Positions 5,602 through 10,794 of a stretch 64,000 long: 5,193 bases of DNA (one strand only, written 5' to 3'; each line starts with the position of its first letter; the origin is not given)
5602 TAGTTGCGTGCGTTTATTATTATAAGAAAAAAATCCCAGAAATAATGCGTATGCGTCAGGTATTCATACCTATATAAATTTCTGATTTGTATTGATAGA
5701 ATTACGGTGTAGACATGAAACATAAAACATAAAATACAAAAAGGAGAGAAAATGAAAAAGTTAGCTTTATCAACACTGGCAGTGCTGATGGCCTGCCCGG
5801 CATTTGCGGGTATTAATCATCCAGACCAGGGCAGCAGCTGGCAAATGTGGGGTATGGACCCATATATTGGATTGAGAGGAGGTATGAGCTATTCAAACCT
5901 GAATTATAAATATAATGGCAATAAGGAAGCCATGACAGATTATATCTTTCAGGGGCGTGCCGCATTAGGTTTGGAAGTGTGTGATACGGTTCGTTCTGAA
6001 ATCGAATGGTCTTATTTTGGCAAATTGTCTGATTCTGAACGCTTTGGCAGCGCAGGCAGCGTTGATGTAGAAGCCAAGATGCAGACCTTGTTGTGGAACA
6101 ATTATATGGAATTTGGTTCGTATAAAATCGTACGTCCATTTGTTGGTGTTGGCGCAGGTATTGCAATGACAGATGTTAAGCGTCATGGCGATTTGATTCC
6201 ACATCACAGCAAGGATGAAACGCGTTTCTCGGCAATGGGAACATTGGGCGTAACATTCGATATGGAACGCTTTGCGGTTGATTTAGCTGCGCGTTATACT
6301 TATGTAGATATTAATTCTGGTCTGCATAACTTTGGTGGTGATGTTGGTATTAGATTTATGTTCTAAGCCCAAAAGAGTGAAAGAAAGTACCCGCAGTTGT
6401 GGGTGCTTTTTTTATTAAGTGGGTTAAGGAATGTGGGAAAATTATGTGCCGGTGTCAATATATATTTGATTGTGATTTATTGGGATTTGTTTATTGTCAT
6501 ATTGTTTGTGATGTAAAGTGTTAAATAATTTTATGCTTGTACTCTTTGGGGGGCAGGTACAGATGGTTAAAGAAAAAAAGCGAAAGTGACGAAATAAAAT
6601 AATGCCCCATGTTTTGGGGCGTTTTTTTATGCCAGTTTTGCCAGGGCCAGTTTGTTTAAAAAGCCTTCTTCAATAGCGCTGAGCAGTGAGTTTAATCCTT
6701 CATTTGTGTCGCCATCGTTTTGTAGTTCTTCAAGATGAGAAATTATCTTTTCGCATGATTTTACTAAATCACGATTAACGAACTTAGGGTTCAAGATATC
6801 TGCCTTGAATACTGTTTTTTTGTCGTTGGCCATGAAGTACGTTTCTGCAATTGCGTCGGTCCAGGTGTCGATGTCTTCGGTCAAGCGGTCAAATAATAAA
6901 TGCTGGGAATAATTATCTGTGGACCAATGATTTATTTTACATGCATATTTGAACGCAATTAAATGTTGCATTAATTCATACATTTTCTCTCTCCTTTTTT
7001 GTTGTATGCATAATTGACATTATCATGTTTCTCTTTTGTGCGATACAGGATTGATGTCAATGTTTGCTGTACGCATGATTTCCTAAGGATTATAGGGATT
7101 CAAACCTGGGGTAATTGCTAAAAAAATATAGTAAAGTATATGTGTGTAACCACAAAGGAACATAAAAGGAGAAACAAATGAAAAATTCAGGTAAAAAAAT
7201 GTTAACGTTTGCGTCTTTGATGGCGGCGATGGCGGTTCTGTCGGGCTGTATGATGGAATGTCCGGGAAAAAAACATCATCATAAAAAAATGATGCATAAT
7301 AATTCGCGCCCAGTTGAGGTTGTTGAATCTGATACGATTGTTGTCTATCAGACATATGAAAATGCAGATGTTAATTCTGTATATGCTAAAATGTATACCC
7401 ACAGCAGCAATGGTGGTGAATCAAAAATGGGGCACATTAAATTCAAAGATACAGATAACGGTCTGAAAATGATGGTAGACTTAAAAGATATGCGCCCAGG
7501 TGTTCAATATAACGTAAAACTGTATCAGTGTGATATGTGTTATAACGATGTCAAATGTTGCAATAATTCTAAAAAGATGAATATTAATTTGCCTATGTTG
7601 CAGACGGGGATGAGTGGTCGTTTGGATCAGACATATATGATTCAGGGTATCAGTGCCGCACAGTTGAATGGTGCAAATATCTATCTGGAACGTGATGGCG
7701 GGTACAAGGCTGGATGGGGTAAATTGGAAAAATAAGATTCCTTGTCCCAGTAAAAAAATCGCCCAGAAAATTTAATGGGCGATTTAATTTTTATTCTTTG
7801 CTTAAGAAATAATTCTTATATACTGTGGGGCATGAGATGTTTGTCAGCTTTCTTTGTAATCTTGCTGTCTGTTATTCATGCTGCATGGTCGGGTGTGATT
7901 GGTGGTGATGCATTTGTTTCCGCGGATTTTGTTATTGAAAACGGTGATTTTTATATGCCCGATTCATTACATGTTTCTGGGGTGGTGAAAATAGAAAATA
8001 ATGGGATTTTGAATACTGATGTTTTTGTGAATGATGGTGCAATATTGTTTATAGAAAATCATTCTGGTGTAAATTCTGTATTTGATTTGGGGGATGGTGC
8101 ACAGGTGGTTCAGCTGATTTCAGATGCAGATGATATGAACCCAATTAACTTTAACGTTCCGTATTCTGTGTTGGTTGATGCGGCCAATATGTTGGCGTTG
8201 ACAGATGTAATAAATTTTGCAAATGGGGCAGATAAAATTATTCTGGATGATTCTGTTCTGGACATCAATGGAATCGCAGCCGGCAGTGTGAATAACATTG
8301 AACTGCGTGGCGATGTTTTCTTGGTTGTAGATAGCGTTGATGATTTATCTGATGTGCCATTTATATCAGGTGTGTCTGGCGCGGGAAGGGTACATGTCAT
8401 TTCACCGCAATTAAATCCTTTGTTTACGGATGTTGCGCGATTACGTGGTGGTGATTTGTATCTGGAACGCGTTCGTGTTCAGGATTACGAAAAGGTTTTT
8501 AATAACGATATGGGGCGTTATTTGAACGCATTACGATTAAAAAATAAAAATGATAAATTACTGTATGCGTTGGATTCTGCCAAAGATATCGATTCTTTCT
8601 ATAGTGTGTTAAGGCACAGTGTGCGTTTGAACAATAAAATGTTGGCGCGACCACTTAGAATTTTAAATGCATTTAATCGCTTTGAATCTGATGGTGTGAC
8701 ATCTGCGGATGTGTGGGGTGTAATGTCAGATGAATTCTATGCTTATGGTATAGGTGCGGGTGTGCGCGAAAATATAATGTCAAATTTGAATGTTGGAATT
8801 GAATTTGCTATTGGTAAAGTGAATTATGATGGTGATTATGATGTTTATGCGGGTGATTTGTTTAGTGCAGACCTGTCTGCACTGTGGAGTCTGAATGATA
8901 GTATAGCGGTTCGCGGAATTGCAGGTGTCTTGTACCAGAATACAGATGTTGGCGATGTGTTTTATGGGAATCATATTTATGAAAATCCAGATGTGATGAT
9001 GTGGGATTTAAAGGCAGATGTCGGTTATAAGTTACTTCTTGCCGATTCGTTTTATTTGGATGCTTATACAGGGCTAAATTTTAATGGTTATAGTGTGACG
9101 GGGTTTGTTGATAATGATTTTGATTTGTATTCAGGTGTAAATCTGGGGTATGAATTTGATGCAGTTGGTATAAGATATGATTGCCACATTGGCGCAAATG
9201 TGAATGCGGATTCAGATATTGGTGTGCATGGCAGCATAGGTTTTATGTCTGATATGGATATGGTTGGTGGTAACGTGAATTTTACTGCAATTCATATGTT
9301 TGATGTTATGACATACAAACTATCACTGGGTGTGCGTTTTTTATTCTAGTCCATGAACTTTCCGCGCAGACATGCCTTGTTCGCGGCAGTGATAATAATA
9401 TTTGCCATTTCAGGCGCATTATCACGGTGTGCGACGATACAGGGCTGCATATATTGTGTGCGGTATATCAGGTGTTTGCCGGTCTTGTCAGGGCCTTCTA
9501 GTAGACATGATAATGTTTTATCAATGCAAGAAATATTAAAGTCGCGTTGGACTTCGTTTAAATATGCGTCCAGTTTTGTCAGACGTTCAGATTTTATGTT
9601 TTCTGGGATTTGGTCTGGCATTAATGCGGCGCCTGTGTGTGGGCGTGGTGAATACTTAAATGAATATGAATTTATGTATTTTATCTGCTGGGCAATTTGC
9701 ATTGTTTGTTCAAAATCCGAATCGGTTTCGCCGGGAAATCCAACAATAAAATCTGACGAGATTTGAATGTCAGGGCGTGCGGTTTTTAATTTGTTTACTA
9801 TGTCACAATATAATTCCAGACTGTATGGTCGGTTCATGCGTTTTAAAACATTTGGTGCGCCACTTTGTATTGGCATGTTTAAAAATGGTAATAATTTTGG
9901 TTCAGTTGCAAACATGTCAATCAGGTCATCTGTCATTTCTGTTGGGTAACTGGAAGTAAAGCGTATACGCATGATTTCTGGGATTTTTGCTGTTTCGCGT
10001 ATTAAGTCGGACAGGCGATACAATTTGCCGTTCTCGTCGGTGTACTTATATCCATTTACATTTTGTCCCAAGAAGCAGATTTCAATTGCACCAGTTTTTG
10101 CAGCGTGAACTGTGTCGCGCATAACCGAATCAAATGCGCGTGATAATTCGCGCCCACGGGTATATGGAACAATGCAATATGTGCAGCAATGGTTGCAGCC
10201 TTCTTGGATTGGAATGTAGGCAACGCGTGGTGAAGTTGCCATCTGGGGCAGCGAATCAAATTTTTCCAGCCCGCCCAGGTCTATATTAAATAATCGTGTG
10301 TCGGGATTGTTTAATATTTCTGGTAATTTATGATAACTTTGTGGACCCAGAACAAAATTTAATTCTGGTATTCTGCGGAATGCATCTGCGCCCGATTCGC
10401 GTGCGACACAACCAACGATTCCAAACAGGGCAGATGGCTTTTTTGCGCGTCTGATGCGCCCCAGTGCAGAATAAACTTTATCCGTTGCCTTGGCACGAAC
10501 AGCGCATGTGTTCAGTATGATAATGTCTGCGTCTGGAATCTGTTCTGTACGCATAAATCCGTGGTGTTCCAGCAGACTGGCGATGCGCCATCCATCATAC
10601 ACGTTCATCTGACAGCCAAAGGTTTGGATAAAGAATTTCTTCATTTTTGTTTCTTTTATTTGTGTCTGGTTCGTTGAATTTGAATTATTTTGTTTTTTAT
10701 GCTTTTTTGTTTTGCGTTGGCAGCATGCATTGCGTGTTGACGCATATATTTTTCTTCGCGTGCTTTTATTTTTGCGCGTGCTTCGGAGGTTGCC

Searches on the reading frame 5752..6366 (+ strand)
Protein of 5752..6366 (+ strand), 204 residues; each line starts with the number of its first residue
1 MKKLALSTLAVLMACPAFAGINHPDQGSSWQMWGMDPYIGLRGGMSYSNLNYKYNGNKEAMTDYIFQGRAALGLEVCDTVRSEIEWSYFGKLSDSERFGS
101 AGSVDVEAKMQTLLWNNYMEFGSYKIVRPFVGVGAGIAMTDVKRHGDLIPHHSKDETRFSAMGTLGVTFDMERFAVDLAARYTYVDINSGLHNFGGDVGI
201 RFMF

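Call 17: search_protein_families(library=pfam, proteins=[window:5752-6366:+], max_evalue=0.001)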
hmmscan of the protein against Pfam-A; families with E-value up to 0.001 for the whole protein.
window:5752-6366:+ (204 aa): 1 family
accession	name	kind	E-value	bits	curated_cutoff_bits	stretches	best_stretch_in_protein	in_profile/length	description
PF13505.12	OMP_b-brl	-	2e-08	35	28.7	1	37-201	22-174/175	Outer membrane protein beta-barrel domain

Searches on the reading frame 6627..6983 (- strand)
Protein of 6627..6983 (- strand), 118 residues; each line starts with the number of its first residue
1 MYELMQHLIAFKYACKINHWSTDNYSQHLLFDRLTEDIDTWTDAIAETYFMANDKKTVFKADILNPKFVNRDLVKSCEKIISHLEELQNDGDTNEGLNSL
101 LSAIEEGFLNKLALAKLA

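Call 17: search_protein_families(library=pfam, proteins=[window:6627-6983:-], max_evalue=0.001)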
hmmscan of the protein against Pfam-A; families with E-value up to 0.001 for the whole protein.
window:6627-6983:- (118 aa): 1 family
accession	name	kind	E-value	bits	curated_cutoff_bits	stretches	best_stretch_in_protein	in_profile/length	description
PF19174.5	DUF5856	-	1.2e-08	36.3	34.6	1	19-106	1-85/94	Family of unknown function (DUF5856)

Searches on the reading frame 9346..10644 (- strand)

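Call 17: search_protein_families(library=pfam, proteins=[window:9346-10644:-], max_evalue=0.001)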
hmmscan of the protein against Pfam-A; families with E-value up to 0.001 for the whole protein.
window:9346-10644:- (432 aa): 2 families
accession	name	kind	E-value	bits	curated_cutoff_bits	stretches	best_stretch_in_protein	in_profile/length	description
PF00919.26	UPF0004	-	1.4e-26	92.8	27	1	3-100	1-98/98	Uncharacterized protein family UPF0004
PF04055.27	Radical_SAM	-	5.1e-24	85.7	29.5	1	144-316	1-164/166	Radical SAM superfamily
